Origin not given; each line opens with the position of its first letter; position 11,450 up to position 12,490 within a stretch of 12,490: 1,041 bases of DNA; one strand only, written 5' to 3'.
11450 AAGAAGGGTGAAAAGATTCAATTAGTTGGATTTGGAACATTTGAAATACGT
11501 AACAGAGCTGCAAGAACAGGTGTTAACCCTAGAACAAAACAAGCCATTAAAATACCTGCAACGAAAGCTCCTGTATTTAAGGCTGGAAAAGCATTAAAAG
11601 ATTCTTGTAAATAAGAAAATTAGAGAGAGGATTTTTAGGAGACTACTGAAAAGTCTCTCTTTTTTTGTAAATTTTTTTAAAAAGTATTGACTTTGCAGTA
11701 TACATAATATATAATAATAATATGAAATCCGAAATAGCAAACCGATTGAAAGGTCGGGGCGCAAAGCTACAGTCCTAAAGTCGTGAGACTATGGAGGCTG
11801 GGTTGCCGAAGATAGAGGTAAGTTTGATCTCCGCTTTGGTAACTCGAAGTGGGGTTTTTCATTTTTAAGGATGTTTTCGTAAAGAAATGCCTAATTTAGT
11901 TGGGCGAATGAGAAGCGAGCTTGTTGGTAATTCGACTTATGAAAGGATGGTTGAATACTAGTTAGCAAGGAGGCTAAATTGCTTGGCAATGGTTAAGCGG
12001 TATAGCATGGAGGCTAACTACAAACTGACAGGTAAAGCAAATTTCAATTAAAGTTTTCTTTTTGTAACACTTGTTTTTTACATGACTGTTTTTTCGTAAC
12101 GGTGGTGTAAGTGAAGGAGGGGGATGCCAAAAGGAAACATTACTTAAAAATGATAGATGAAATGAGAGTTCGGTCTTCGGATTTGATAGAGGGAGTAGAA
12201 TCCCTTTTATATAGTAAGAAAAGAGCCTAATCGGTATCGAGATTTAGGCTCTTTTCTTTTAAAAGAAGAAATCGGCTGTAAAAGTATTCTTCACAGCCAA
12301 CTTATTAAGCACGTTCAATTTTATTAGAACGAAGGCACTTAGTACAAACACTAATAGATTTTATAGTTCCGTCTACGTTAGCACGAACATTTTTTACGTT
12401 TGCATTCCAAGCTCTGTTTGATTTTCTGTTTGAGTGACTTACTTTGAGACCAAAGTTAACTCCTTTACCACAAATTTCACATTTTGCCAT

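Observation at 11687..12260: Orphan c-di-GMP-I riboswitch gating a ~350-nt ORF-less RNA instead of a gene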

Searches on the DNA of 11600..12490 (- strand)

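Call 4: search_rna_families(source=window, start=11600, end=12320, threshold=evalue, max_evalue=10, show_alignments=3)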
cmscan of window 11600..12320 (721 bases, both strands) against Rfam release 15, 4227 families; matches with E-value up to 10: 19.
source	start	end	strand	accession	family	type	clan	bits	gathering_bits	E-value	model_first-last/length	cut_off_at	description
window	11726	11810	+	RF01051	c-di-GMP-I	Cis-reg; riboswitch;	CL00126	75.4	35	6e-15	1-87/87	no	c-di-GMP-I riboswitch aptamer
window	12153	12259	+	RF02449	ncr1015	Gene; sRNA;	-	26.1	60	0.21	1-121/121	no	Bacillus sRNA ncr1015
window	12216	12309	-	RF00506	Thr_leader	Cis-reg; leader;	-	22.6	55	0.083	1-118/118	no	Threonine operon leader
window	12217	12261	+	RF04343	Plastid-psbA-2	Cis-reg;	CL00153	21.1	55.8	0.25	1-60/60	no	Plastid-psbA-2 3UTR RNA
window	12272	12298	-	RF01626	ceN30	Gene; snRNA; snoRNA; CD-box;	-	20.2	65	0.14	1-73/73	no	Caenorhabditis snoRNA ceN30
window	12214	12260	+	RF03623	mir-1252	Gene; miRNA;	-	19.9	70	1.4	1-65/65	no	mir-1252 microRNA precursor family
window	12215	12307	-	RF02449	ncr1015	Gene; sRNA;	-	19.8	60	4.2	1-121/121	no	Bacillus sRNA ncr1015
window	12217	12260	-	RF04352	Plastid-psbA-4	Cis-reg;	CL00153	18.5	56.8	2.9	1-61/61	no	Plastid-psbA-4 3UTR RNA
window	11616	11699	+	RF01797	fstAT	Gene; antitoxin;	-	18.2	72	2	1-94/94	no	Fst antitoxin sRNA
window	12189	12262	+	RF02430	SpF19_sRNA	Gene; sRNA;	-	18.1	60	2.7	1-99/99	no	Streptococcus sRNA SpF19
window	11711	11869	+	RF00557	L10_leader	Cis-reg; leader;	-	18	44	1.9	1-138/138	no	Ribosomal protein L10 leader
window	11643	11703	+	RF04072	mir-7386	Gene; miRNA;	-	17.9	44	1.6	1-59/59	no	mir-7386 microRNA precursor family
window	11600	11671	+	RF02366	Yfr19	Gene; sRNA;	-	17.5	70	10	1-82/82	no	Cyanobacterial functional RNA 19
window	11610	11682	+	RF04174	MIR4208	Gene; miRNA;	-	17.1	140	9.4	1-191/191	no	MIR4208 microRNA precursor family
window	12091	12147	+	RF01963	RMST_2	Gene; lncRNA;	-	17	45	1.6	1-135/135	no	Rhabdomyosarcoma 2 associated transcript conserved region 2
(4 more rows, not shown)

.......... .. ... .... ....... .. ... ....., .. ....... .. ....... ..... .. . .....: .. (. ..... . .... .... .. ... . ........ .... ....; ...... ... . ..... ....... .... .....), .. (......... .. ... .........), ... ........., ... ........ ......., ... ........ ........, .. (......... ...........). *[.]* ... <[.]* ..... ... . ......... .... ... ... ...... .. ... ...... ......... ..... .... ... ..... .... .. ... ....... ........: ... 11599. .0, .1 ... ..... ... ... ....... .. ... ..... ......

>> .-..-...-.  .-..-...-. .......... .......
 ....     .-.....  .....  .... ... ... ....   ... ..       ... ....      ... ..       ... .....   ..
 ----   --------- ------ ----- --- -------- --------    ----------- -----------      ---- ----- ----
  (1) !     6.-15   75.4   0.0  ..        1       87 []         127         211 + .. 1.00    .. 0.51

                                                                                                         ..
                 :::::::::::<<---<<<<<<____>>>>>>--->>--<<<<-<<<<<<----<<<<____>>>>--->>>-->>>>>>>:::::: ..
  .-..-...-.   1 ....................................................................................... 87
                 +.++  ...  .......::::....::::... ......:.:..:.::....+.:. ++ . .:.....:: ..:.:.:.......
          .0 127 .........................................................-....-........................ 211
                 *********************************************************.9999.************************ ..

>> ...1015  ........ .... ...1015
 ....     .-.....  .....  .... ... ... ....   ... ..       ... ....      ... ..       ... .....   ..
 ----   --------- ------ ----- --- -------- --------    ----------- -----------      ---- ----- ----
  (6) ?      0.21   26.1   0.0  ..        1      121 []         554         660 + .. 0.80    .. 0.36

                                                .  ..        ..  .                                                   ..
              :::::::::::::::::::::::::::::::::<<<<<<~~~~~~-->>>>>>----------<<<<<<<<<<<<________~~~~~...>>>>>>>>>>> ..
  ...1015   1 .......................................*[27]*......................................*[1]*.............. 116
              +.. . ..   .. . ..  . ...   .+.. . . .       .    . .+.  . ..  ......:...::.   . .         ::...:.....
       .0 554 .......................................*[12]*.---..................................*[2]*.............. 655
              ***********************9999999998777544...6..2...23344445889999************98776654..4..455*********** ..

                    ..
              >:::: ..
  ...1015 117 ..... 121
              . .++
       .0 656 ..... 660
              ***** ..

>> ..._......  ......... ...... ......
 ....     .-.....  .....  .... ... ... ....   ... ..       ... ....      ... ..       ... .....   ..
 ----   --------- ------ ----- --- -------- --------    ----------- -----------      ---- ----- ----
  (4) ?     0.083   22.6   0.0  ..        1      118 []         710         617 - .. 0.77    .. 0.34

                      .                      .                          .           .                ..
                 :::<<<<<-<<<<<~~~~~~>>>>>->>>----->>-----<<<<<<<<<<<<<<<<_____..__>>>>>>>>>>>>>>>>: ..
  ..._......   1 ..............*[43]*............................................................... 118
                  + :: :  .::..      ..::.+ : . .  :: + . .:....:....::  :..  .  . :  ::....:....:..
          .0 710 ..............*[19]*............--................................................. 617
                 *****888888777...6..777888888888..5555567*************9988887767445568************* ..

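Call 61: search_rna_families(sources=[L042, L043, L044, L045, L046, L047, L032, L038, L040], threshold=gathering)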
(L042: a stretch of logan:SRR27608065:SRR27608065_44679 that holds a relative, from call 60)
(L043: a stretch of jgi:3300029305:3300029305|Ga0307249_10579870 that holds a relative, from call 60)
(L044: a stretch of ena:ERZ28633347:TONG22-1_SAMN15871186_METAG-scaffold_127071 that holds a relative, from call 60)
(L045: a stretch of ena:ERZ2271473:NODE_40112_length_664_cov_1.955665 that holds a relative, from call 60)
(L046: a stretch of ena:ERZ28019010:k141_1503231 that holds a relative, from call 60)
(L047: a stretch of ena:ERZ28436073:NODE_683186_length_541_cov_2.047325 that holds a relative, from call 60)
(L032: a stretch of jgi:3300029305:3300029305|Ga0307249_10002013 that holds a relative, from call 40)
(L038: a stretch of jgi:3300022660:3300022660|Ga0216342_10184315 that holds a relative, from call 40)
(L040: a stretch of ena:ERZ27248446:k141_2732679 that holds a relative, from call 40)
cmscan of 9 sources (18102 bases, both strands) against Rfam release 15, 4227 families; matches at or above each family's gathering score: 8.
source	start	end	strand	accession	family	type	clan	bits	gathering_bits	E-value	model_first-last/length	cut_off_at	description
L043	43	116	+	RF00005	tRNA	Gene; tRNA;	CL00001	64.3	29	3.4e-12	1-71/71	no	tRNA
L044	785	858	+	RF00005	tRNA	Gene; tRNA;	CL00001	64.3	29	3.4e-12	1-71/71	no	tRNA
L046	82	155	+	RF00005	tRNA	Gene; tRNA;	CL00001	64.3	29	3.4e-12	1-71/71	no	tRNA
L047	99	172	+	RF00005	tRNA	Gene; tRNA;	CL00001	64.3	29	3.4e-12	1-71/71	no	tRNA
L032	2828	2901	+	RF00005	tRNA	Gene; tRNA;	CL00001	64.3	29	3.4e-12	1-71/71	no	tRNA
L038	1110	1183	+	RF00005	tRNA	Gene; tRNA;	CL00001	64.3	29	3.4e-12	1-71/71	no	tRNA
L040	451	524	+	RF00005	tRNA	Gene; tRNA;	CL00001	64.3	29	3.4e-12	1-71/71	no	tRNA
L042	1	57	+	RF00005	tRNA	Gene; tRNA;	CL00001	35.7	29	0.00024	17-71/71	5'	tRNA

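Call 63: search_dna_similar(query=window:11867-12263:+, collection=plasmids, mode=distant, max_evalue=0.01, max_rows=10)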
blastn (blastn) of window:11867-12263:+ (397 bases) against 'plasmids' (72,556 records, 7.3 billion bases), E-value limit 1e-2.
No match.

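Call 64: search_dna_similar(query=window:11867-12263:+, collection=phages, mode=distant, max_evalue=0.01, max_rows=10)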
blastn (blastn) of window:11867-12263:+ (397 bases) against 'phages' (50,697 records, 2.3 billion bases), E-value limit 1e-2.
No match.

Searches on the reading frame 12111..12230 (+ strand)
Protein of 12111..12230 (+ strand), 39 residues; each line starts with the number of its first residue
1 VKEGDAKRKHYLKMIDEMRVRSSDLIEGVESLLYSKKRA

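Call 7: search_protein_families(library=pfam, proteins=[window:12111-12230:+])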
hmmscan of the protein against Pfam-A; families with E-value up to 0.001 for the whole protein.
window:12111-12230:+ (39 aa): 0 families

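Call 11: find_encoding_contigs(protein=window:12111-12230:+, flank=4000, max_places=10)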
Protein window:12111-12230:+ (39 aa): no gene with exactly this product is on record in the collection.

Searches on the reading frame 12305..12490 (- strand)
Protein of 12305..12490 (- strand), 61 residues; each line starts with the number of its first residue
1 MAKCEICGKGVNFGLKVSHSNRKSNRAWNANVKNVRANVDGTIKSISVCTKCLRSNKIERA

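Call 7: search_protein_families(library=pfam, proteins=[window:12305-12490:-])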
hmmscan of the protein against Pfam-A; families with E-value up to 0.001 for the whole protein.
window:12305-12490:- (61 aa): 1 family
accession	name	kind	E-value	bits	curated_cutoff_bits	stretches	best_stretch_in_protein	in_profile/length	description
PF00830.24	Ribosomal_L28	-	3.8e-19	68.9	27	1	3-56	2-57/60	Ribosomal L28 family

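Call 38: find_homologous_proteins(query=window:12305-12490:-, max_evalue=1e-20)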
Query window:12305-12490:- (61 aa): 125 proteins with E <= 1e-20 among 370 candidates; the best 120 are listed.
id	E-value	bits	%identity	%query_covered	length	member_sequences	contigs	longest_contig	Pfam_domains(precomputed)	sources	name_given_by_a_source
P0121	1.8e-31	124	95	100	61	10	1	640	PF00830.25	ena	-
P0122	1.7e-30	121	92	100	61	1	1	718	PF00830.25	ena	-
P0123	1.7e-30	121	92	100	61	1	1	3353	PF00830.25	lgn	-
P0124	3.0e-30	120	90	100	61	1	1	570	PF00830.25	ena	-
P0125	5.1e-30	119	89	100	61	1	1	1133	PF00830.25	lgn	-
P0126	6.1e-30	119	90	100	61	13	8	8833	PF00830.25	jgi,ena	-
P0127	1.4e-29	118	89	100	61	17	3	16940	PF00830.25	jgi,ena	-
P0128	1.9e-29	118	87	100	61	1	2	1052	PF00830.25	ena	-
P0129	2.0e-29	117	89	100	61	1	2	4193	PF00830.25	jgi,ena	-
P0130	2.4e-29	117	85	100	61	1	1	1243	PF00830.25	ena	-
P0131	5.9e-29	116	87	100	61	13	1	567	PF00830.25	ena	-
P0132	1.2e-28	115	89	100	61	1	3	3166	PF00830.25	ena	-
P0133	1.8e-28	114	87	100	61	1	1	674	PF00830.25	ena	-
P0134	7.2e-28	113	85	100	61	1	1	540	PF00830.25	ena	-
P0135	9.4e-28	112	84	100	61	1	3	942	PF00830.25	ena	-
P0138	2.6e-27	111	85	100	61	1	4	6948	PF00830.25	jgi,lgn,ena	-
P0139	3.5e-27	110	84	100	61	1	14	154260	PF00830.25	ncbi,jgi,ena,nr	ncbi:MAG: 50S ribosomal protein L28 [Clostridiales bacterium]|nr:50S ribosomal protein L28 [Clostrid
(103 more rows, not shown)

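Call 39: find_encoding_contigs(protein=P0126, flank=3000, max_places=10)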
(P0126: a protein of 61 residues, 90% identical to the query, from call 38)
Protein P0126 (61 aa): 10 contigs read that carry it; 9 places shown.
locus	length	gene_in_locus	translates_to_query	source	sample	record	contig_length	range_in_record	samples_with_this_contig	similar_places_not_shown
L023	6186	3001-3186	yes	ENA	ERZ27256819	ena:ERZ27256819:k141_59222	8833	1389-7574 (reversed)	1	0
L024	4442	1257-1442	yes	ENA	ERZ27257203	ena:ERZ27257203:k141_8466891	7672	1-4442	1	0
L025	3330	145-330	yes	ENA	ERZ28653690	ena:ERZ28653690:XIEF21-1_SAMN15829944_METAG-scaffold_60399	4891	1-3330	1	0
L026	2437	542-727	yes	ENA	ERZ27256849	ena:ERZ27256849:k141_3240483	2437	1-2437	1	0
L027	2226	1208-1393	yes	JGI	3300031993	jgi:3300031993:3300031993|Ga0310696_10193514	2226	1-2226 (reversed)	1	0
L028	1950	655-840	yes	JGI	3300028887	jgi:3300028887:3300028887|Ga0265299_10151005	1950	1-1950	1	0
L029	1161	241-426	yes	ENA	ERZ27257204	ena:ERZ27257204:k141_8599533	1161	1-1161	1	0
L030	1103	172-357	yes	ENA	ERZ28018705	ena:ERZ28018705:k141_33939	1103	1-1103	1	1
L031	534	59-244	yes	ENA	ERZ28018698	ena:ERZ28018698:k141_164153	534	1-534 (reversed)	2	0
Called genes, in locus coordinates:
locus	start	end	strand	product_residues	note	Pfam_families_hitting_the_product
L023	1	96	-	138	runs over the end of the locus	PF00583:Acetyltransf_1, PF13673:Acetyltransf_10, PF13508:Acetyltransf_7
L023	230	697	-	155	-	-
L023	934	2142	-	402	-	PF00395:SLH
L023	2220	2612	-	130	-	PF01243:PNPOx_N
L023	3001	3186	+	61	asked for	PF00830:Ribosomal_L28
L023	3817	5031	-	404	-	PF03816:LytR_cpsA_psr, PF13399:LytR_C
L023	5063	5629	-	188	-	PF01966:HD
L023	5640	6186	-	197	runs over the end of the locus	PF02674:Colicin_V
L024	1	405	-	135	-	?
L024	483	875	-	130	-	PF01243:PNPOx_N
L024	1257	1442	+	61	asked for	PF00830:Ribosomal_L28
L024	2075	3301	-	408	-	PF03816:LytR_cpsA_psr, PF13399:LytR_C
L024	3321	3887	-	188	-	PF01966:HD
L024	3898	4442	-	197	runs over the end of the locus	PF02674:Colicin_V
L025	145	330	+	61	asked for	PF00830:Ribosomal_L28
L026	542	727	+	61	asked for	PF00830:Ribosomal_L28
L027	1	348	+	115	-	?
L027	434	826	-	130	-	PF01243:PNPOx_N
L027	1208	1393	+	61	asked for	PF00830:Ribosomal_L28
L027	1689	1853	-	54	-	-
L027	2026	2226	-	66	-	?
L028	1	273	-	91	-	?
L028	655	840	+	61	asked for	PF00830:Ribosomal_L28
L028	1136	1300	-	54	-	-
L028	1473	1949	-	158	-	?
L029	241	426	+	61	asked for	PF00830:Ribosomal_L28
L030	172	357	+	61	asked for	PF00830:Ribosomal_L28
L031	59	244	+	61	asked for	PF00830:Ribosomal_L28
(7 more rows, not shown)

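Call 40: find_encoding_contigs(protein=P0139, flank=3000, max_places=10)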
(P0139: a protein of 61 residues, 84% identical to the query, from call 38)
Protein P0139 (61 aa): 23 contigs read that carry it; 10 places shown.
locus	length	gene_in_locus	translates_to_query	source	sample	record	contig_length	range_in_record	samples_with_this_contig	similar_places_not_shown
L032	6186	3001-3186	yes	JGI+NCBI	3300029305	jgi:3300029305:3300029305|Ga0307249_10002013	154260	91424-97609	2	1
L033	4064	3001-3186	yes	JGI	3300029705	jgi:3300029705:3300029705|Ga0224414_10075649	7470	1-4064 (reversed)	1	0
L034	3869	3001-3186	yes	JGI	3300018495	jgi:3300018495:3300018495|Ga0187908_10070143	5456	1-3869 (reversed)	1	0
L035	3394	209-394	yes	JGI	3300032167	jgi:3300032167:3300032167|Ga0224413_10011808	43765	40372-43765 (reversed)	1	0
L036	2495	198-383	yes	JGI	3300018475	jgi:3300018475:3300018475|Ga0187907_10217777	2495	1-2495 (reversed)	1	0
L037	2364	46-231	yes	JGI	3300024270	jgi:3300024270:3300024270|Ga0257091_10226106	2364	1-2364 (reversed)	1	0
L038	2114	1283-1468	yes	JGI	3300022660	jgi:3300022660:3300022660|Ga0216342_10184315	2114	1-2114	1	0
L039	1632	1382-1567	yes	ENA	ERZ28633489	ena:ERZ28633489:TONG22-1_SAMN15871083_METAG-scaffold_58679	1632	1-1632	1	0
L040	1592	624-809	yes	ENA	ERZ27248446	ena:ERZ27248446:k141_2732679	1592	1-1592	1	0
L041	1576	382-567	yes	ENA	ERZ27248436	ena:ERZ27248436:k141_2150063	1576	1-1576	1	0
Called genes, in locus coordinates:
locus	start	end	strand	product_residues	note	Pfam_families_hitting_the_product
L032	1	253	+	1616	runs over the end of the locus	-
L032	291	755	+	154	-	-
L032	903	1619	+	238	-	-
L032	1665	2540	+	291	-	-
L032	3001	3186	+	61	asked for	PF00830:Ribosomal_L28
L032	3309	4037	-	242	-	PF01797:Y1_Tnp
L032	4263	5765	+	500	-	PF00501:AMP-binding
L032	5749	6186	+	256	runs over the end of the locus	PF13673:Acetyltransf_10, PF00583:Acetyltransf_1 (weak), PF13508:Acetyltransf_7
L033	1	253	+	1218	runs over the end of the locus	?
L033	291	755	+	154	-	-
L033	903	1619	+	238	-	-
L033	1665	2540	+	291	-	-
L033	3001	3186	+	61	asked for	PF00830:Ribosomal_L28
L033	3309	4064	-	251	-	?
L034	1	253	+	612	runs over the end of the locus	?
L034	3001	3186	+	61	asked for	PF00830:Ribosomal_L28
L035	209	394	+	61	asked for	PF00830:Ribosomal_L28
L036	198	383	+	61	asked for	PF00830:Ribosomal_L28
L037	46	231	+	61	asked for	PF00830:Ribosomal_L28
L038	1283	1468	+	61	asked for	PF00830:Ribosomal_L28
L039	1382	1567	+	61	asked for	PF00830:Ribosomal_L28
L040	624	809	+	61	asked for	PF00830:Ribosomal_L28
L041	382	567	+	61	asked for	PF00830:Ribosomal_L28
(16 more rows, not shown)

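Call 60: find_encoding_contigs(protein=P0138, flank=2500, max_places=6)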
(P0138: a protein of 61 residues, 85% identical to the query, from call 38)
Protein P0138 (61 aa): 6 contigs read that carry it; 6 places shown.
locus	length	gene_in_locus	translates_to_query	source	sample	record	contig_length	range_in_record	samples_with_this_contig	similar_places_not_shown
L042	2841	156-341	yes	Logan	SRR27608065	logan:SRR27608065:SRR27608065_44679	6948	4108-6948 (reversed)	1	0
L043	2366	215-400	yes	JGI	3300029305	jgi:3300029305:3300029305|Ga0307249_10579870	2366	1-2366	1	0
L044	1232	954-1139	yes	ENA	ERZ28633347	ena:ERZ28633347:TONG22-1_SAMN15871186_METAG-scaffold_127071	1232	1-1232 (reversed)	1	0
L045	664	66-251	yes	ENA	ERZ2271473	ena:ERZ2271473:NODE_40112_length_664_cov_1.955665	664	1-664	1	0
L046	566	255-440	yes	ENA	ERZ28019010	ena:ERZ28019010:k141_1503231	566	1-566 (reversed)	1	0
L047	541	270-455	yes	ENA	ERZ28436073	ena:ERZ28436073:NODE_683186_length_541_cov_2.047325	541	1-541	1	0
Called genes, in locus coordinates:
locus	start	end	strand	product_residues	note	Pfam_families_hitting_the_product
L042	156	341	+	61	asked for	PF00830:Ribosomal_L28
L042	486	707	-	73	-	-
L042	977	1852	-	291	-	-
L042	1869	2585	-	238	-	-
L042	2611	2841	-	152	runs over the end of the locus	-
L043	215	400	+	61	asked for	PF00830:Ribosomal_L28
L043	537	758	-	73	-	-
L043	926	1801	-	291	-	-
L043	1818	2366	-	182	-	?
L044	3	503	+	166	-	?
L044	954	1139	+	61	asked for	PF00830:Ribosomal_L28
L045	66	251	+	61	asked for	PF00830:Ribosomal_L28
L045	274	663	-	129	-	?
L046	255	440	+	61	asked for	PF00830:Ribosomal_L28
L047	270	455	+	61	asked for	PF00830:Ribosomal_L28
